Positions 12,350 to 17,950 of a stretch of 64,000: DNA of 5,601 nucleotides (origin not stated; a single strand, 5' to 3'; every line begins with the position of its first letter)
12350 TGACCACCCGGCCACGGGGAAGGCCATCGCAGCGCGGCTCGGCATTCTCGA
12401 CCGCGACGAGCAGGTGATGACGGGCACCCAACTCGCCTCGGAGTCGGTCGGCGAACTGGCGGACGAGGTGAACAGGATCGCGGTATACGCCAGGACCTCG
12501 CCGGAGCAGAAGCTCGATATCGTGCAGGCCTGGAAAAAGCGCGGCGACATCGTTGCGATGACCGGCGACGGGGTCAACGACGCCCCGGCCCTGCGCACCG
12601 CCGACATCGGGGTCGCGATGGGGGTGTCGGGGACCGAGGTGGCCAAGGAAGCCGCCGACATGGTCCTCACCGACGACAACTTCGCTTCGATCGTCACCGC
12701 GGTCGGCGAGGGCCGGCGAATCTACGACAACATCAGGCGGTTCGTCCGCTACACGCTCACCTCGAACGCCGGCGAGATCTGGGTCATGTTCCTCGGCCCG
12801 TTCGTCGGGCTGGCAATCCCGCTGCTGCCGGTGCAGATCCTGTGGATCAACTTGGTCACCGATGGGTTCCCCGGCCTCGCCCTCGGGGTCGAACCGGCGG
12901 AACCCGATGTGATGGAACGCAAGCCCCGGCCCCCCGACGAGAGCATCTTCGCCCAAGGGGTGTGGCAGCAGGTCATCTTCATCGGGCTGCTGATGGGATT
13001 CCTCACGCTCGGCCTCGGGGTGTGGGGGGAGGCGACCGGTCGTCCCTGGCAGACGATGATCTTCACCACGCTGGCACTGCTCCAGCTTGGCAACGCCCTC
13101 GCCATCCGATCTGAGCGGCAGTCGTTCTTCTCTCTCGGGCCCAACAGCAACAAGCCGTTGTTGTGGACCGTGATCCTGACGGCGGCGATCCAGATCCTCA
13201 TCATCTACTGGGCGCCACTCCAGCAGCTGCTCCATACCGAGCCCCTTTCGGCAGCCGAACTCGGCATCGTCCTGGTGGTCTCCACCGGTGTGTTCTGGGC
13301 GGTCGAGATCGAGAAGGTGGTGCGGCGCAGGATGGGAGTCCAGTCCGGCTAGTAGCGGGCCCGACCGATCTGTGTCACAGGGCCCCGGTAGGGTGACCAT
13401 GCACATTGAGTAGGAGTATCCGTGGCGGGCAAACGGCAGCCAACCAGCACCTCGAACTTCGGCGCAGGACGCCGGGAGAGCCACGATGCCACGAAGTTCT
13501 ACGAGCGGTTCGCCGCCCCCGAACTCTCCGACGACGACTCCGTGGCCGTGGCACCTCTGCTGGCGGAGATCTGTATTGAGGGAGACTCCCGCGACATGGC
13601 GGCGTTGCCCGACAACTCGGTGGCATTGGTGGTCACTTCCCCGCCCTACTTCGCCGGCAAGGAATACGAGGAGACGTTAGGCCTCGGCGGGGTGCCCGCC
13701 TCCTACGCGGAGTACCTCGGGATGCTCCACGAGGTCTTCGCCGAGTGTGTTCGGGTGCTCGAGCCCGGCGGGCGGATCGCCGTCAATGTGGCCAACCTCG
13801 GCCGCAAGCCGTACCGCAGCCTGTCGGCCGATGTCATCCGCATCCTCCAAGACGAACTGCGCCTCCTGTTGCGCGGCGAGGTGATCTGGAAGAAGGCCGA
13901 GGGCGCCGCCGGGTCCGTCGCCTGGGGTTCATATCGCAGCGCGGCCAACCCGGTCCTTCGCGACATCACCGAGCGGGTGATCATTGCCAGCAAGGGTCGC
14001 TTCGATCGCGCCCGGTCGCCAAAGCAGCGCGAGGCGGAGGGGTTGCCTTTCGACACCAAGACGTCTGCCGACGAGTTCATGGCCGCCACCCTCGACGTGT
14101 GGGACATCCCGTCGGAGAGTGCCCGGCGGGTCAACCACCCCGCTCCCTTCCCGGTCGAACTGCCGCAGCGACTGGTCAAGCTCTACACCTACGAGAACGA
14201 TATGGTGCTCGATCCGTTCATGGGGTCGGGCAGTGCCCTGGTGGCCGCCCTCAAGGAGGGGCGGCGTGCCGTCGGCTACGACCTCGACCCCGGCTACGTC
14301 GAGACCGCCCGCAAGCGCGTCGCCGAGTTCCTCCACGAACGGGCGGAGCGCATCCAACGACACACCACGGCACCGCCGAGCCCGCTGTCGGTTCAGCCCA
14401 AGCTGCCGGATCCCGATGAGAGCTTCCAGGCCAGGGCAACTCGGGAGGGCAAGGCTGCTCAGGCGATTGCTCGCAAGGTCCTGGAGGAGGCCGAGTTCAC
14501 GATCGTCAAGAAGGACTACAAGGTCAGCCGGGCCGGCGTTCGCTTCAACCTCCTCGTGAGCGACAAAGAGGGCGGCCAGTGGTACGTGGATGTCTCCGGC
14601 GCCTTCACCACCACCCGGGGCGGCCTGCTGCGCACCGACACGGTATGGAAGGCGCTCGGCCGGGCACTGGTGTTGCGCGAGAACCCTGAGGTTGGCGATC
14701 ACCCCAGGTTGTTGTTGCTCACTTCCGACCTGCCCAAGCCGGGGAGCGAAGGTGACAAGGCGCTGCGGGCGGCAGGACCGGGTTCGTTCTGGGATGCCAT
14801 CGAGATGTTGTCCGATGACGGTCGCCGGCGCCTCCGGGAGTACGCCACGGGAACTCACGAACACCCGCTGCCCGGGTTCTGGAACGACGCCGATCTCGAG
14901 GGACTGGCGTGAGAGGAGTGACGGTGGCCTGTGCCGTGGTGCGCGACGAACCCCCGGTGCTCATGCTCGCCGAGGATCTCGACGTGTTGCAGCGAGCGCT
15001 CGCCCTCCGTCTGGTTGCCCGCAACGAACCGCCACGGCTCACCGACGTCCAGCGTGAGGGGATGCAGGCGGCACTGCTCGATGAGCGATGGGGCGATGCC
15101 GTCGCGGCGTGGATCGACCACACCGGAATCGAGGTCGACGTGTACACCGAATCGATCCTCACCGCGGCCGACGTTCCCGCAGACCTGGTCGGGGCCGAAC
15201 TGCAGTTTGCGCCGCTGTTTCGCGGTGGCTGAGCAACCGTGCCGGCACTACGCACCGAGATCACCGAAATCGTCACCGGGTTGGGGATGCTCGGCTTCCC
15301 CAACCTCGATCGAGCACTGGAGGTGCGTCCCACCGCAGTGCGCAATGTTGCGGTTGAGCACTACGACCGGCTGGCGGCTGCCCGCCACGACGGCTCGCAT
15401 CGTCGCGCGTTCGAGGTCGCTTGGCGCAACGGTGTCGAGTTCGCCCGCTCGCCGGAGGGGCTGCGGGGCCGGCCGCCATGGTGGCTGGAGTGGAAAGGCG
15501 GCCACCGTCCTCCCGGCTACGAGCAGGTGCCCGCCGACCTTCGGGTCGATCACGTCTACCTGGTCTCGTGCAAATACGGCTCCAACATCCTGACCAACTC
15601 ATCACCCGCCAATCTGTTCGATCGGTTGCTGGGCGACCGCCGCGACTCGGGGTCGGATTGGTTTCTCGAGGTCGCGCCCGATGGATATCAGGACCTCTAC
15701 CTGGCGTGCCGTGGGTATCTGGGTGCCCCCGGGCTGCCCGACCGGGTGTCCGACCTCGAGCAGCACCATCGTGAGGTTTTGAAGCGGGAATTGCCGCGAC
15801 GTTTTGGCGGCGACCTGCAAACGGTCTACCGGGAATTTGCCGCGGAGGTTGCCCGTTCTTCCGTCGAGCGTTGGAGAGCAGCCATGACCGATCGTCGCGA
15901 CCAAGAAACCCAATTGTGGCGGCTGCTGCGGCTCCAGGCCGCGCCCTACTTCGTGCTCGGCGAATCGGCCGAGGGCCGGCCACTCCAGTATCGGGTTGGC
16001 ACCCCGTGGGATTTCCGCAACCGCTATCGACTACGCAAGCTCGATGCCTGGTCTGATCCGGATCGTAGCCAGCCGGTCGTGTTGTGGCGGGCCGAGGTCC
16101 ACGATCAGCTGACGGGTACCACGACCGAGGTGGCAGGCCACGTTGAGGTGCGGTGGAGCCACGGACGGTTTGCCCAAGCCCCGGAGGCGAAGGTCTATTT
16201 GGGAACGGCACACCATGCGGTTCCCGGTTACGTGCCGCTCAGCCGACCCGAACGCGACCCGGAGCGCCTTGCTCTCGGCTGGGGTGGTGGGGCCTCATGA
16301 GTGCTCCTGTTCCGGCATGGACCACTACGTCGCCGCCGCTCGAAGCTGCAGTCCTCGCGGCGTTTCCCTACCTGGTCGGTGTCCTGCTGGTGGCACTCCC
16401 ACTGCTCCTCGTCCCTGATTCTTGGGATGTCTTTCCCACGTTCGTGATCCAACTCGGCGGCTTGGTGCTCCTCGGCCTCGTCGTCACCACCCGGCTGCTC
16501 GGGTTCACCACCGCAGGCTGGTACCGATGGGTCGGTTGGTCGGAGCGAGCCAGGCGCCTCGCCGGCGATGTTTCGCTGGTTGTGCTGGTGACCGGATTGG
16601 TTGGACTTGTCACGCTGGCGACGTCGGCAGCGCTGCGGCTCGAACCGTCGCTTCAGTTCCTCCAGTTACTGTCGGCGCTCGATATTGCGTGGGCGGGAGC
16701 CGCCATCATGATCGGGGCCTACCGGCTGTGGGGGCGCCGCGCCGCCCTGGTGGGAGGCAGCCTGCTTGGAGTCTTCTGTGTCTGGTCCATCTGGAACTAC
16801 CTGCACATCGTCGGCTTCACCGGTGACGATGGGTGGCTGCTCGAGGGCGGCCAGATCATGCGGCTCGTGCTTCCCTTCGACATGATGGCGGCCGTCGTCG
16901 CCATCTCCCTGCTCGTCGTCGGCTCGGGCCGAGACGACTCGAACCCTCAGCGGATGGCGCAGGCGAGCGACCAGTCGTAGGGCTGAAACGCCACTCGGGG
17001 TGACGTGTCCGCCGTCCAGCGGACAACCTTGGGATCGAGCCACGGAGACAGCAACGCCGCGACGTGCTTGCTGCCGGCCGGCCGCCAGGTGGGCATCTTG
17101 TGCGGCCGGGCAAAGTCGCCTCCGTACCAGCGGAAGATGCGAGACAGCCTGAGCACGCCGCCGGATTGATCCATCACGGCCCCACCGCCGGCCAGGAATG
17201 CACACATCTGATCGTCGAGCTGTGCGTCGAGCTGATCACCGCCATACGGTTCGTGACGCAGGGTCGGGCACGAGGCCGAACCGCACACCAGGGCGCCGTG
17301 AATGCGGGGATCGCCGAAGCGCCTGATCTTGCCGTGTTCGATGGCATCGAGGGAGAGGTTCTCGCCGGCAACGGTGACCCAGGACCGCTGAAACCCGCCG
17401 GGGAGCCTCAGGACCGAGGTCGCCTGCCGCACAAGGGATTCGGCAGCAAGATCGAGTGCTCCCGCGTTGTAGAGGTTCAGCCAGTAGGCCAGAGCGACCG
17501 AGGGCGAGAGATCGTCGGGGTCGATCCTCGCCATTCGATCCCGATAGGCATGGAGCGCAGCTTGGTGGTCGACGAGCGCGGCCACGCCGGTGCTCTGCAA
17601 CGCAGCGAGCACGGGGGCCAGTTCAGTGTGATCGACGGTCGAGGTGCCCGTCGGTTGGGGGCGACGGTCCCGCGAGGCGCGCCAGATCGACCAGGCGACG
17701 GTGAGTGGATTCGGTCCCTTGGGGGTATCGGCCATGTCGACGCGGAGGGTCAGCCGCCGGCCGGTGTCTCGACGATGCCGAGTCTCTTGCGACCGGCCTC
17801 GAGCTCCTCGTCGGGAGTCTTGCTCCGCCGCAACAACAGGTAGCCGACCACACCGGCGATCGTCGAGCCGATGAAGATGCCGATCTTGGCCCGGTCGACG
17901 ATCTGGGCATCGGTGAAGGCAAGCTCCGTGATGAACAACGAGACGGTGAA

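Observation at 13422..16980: Four-gene, translationally coupled cassette: SPPY DNA methyltransferase with extra domain + acidic 107-aa protein + 353-aa nuclease-like protein + 6-TM membrane protein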

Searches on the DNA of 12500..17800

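Call 110: search_rna_families(source=window, start=12500, end=17800, threshold=evalue, max_evalue=0.1)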
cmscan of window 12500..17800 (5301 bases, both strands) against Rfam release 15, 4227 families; matches with E-value up to 0.1: 0.
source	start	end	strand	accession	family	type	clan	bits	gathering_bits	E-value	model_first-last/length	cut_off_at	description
